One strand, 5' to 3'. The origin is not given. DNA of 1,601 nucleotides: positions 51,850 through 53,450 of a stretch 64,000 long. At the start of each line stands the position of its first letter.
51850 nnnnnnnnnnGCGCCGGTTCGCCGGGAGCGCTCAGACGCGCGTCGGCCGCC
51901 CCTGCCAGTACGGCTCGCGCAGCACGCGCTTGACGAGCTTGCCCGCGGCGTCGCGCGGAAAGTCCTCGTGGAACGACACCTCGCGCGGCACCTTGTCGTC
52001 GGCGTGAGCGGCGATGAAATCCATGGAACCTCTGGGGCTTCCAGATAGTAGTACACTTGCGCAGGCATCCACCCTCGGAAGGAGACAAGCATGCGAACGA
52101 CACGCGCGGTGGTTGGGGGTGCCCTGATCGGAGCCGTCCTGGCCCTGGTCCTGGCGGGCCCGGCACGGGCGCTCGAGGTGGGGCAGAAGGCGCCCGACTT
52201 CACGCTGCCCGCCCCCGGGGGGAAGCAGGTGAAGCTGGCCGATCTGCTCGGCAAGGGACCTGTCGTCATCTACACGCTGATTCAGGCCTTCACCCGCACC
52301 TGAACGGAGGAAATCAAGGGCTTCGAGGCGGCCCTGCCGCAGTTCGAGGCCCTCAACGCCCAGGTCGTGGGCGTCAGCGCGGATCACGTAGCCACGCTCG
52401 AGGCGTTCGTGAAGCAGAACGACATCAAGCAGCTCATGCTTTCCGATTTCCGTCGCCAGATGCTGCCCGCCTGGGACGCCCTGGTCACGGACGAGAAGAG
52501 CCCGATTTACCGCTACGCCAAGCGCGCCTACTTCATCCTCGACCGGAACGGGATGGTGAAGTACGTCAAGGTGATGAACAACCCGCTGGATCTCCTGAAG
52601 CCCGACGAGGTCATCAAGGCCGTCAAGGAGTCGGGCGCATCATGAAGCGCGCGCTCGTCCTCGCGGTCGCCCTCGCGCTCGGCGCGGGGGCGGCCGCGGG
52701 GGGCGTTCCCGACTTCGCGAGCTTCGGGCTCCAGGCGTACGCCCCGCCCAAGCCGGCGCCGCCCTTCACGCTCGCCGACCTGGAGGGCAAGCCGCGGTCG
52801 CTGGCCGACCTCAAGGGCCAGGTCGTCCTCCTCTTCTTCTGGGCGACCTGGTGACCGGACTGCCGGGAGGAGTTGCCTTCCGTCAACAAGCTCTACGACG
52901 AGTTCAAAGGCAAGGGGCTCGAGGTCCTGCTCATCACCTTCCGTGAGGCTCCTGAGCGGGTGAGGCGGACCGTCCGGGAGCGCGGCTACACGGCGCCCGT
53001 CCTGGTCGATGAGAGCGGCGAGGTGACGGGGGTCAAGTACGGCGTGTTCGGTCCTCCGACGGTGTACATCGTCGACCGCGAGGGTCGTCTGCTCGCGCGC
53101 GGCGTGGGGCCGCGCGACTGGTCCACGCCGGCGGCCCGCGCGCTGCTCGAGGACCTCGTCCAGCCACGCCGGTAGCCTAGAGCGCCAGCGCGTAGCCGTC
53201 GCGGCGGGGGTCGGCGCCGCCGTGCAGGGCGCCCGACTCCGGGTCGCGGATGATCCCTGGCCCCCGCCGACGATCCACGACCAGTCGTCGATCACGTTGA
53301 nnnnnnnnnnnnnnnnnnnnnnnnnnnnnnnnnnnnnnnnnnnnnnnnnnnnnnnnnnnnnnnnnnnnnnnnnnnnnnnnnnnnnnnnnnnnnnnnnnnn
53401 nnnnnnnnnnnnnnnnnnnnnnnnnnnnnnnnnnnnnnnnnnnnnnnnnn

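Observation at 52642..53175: TlpA/ResA-like thioredoxin-fold protein with UxxC instead of CxxC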

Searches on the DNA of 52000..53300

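Call 11: search_rna_families(source=window, start=52000, end=53300, threshold=evalue, max_evalue=10)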
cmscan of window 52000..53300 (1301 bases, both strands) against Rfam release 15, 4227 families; matches with E-value up to 10: 5.
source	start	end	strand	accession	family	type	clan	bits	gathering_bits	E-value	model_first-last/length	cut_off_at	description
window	52972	53030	-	RF02044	CDKN2B-AS_2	Gene; lncRNA;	-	19.7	50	0.21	1-46/46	no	CDKN2B antisense RNA 1 convserved region 2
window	52560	52708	+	RF02505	Atu_L6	Gene; sRNA;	-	18.5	100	0.21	1-124/124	no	Rhizobiales sRNA Atu_L6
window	52817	52865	-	RF01768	flavi_FSE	Cis-reg; frameshift_element;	-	15.1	43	1.7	1-62/62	no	ribosomal frameshift site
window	52549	52600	+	RF01149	sR10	Gene; snRNA; snoRNA; CD-box;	-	11.7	45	5.3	1-54/54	no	Small nucleolar RNA sR10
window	52162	52377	+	RF02673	scr4677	Gene; sRNA;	-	10.9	41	3.2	1-246/246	no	Streptomyces sRNA 4677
